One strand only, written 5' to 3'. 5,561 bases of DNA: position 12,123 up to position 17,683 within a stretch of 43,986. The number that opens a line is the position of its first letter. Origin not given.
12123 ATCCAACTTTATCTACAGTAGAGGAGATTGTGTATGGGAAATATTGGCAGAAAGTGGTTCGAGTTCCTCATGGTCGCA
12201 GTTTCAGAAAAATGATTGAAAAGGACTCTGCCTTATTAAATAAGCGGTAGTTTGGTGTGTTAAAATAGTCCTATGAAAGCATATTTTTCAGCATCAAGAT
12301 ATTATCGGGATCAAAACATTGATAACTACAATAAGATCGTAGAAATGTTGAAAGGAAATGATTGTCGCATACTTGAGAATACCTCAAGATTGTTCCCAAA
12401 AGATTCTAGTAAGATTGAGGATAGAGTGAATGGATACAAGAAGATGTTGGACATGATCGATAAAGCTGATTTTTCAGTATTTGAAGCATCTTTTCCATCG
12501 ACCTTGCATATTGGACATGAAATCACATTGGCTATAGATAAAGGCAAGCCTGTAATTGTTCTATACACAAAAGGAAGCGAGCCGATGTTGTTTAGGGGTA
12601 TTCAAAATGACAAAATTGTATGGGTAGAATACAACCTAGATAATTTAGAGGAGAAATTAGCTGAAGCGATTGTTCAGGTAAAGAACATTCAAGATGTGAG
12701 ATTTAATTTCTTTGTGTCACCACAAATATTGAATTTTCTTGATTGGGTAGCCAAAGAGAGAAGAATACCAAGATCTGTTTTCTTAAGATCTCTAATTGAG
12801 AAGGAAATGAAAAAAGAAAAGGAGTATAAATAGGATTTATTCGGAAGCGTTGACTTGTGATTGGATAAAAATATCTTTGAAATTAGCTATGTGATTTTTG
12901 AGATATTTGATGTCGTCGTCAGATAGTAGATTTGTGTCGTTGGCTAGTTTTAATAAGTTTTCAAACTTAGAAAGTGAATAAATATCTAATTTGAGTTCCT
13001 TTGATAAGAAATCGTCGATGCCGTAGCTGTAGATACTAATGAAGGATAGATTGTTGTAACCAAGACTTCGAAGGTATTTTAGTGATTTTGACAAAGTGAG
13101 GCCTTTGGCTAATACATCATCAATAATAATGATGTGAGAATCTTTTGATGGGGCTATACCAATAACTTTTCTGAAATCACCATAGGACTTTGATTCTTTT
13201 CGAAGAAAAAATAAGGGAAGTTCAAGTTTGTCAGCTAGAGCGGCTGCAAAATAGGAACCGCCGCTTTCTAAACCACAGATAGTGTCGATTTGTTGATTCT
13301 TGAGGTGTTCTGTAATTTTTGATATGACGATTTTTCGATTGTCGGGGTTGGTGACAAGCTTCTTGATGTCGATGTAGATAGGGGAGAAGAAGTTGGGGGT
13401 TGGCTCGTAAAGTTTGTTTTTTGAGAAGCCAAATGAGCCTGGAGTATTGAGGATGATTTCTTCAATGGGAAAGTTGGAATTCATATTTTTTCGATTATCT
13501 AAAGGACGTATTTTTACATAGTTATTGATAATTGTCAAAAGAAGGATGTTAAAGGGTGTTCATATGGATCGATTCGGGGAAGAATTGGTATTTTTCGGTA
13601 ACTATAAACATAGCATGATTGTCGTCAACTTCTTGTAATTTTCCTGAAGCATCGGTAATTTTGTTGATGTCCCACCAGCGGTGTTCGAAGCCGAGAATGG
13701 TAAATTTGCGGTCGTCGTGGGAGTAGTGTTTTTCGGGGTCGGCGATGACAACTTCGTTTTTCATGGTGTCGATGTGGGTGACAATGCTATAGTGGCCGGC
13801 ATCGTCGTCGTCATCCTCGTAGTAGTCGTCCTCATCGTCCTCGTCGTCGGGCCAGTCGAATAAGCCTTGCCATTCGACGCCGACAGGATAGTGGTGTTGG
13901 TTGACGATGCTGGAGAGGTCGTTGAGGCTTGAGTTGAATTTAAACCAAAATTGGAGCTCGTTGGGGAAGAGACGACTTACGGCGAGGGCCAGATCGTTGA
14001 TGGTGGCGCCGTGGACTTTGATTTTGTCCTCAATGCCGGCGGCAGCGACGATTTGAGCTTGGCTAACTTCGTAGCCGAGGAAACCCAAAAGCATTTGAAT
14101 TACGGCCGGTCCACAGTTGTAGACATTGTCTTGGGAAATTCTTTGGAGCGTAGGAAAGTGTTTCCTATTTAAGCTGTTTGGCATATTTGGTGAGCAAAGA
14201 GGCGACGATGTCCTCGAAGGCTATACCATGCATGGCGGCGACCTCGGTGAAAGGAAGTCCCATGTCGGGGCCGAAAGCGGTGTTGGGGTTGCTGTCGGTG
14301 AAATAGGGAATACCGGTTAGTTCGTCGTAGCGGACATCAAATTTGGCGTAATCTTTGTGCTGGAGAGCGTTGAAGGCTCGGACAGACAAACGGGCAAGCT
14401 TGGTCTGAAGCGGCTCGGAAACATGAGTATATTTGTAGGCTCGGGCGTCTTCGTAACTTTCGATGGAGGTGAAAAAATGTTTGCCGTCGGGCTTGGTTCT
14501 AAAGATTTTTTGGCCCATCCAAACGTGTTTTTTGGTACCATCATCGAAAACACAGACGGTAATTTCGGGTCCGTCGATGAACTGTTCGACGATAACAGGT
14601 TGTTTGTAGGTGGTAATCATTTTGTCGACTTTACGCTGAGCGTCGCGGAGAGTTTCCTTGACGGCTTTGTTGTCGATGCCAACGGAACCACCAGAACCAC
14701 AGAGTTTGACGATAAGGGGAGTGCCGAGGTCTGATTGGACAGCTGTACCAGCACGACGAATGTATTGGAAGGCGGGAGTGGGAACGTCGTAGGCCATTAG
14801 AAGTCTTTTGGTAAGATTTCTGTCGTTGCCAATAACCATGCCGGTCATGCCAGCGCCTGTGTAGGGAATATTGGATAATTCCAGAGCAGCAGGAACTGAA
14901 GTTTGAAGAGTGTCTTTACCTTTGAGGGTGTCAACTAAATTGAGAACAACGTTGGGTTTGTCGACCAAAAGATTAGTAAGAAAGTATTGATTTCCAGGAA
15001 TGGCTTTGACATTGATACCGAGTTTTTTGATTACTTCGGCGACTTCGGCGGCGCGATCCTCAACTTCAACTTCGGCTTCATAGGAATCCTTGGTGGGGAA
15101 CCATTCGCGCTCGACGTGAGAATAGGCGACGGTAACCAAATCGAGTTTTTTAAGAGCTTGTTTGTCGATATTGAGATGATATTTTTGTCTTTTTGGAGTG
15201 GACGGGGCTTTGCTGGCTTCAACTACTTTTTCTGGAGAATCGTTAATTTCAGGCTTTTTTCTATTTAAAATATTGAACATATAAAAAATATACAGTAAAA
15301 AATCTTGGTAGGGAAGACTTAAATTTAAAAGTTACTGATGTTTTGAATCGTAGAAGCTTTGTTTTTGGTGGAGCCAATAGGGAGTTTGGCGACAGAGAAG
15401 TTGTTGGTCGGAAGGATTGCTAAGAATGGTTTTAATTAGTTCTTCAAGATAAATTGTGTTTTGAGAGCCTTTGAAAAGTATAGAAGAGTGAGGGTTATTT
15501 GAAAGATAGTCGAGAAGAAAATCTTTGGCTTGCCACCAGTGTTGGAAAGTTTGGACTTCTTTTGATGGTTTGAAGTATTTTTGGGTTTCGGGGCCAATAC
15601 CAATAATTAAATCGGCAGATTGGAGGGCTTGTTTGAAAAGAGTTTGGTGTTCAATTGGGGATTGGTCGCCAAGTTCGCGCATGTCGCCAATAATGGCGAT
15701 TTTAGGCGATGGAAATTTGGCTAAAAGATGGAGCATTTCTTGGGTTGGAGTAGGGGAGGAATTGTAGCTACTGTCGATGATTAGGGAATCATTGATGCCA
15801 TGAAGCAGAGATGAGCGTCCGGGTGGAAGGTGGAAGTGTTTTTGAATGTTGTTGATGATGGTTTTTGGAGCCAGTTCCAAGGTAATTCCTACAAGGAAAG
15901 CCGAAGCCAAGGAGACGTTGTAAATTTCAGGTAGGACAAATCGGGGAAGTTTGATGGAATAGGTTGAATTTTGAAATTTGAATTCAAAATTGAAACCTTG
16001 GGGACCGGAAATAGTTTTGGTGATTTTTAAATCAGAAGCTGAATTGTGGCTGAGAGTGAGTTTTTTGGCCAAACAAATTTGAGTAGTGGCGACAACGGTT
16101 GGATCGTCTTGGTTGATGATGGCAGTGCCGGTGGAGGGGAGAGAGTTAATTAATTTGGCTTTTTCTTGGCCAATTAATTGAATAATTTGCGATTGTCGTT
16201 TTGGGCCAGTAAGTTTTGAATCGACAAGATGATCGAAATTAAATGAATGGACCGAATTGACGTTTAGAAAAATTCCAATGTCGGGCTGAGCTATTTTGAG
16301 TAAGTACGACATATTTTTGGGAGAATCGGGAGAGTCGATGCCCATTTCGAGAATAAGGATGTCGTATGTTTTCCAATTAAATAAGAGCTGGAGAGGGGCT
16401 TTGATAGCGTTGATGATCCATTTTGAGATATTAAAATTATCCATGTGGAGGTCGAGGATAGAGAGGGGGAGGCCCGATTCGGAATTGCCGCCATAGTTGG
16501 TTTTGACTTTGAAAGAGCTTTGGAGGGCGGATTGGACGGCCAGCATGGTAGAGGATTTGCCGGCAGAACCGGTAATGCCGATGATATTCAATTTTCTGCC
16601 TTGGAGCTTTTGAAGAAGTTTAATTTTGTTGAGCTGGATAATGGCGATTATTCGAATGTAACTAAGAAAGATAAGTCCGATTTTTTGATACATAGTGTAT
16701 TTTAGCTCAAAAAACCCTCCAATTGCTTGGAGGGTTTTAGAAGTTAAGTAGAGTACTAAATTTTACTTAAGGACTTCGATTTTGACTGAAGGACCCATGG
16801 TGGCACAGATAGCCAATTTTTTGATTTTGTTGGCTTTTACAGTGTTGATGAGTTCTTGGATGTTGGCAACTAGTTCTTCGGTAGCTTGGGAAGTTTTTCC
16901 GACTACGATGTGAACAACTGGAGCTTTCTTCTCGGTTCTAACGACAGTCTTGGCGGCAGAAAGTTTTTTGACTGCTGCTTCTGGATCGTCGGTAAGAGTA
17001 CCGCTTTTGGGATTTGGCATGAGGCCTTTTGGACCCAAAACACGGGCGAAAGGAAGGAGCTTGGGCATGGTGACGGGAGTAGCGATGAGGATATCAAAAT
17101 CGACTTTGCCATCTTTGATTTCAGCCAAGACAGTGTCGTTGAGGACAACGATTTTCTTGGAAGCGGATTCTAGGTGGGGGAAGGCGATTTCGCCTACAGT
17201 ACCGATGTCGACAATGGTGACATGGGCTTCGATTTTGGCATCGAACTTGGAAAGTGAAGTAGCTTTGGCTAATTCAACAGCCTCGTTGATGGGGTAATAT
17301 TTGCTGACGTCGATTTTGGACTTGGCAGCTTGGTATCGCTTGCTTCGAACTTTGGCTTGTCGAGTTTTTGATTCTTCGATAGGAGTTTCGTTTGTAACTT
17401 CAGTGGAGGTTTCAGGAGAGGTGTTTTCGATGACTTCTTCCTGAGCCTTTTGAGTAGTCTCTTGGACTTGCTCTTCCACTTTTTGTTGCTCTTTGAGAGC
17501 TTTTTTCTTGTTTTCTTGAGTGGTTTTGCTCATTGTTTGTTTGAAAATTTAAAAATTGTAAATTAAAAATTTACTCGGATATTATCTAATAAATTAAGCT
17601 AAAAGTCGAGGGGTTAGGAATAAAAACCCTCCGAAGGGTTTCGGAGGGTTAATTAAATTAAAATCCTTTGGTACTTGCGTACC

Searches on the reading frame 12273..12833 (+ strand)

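Call 68: search_protein_families(library=pfam, proteins=[window:12273-12833:+], max_evalue=0.001)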
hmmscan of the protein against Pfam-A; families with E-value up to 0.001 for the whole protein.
window:12273-12833:+ (186 aa): 1 family
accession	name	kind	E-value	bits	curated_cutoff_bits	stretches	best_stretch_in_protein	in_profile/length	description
PF05014.21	Nuc_deoxyrib_tr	-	6.2e-05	23.6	28.8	1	4-103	2-102/117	Nucleoside 2-deoxyribosyltransferase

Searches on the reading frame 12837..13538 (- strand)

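Call 68: search_protein_families(library=pfam, proteins=[window:12837-13538:-], max_evalue=0.001)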
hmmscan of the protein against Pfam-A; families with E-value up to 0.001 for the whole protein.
window:12837-13538:- (233 aa): 2 families
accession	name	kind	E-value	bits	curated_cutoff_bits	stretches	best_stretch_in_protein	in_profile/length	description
PF00156.33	Pribosyltran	-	2.7e-16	59.7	26.3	1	72-166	19-120/158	Phosphoribosyl transferase domain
PF24390.1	PRTase-CE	-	8.9e-05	22.9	27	1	62-224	46-200/253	PRTase-CE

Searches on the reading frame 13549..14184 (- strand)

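Call 68: search_protein_families(library=pfam, proteins=[window:13549-14184:-], max_evalue=0.001)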
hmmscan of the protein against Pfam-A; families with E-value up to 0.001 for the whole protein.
window:13549-14184:- (211 aa): 2 families
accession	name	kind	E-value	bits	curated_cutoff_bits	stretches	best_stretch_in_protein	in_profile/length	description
PF03412.21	Peptidase_C39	-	1.2e-08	35.3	22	1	16-71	5-56/133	Peptidase C39 family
PF13529.12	Peptidase_C39_2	-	7.7e-07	30.2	24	1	15-150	5-142/143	Peptidase_C39 like family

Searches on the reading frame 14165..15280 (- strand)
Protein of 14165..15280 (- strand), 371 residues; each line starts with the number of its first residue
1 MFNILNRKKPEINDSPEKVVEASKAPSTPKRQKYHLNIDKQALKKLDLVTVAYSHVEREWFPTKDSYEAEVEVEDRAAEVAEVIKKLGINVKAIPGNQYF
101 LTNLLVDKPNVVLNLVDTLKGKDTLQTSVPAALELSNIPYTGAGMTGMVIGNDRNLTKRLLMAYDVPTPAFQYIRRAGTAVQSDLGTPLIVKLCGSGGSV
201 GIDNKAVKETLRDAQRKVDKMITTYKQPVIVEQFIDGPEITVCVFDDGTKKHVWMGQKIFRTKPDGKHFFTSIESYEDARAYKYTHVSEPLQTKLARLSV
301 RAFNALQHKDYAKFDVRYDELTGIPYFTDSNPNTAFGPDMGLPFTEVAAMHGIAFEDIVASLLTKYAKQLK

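Call 68: search_protein_families(library=pfam, proteins=[window:14165-15280:-], max_evalue=0.001)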
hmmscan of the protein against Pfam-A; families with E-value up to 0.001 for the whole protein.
window:14165-15280:- (371 aa): 2 families
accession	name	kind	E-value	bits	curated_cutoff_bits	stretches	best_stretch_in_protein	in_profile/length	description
PF07478.18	Dala_Dala_lig_C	-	4e-19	69.4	24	1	167-363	8-203/204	D-ala D-ala ligase C-terminus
PF01071.24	GARS_A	-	2.5e-05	24.6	27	1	154-251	3-105/194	Phosphoribosylglycinamide synthetase, ATP-grasp (A) domain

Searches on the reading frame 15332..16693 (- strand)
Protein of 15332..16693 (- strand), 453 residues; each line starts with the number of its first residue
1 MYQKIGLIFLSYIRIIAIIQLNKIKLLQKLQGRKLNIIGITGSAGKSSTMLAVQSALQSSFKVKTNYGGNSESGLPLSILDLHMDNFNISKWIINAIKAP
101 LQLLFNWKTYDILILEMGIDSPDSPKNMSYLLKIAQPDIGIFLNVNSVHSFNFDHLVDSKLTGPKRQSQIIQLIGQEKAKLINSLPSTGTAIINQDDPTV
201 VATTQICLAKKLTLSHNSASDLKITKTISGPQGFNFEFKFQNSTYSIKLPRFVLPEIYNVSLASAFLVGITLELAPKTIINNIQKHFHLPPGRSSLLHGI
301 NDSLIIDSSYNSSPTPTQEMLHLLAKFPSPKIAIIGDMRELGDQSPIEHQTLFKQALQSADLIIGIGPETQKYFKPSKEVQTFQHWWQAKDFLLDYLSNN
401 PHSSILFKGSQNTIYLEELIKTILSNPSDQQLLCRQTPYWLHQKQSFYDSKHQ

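Call 68: search_protein_families(library=pfam, proteins=[window:15332-16693:-], max_evalue=0.001)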
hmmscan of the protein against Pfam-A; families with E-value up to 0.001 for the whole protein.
window:15332-16693:- (453 aa): 2 families
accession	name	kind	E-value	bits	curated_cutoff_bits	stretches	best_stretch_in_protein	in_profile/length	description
PF08245.18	Mur_ligase_M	-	8.2e-16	59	24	2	40-149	1-92/200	Mur ligase middle domain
PF02875.26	Mur_ligase_C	-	1.3e-06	29.7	28.4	1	292-410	1-126/127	Mur ligase, glutamate ligase domain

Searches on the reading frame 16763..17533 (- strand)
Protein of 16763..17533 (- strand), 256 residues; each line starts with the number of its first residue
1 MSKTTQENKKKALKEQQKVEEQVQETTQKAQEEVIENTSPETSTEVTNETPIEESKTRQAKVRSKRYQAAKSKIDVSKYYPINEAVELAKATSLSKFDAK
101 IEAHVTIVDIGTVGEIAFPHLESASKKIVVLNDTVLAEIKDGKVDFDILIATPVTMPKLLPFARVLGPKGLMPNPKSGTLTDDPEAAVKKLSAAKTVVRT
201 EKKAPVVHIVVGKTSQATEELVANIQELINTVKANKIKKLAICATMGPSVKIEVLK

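Call 69: search_protein_families(library=pfam, proteins=[window:16763-17533:-], max_evalue=0.001)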
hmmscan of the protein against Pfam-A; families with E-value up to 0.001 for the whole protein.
window:16763-17533:- (256 aa): 1 family
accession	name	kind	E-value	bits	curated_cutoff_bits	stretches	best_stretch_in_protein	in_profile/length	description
PF00687.26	Ribosomal_L1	-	1.5e-24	87.1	32.2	1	129-248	67-198/198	Ribosomal protein L1p/L10e family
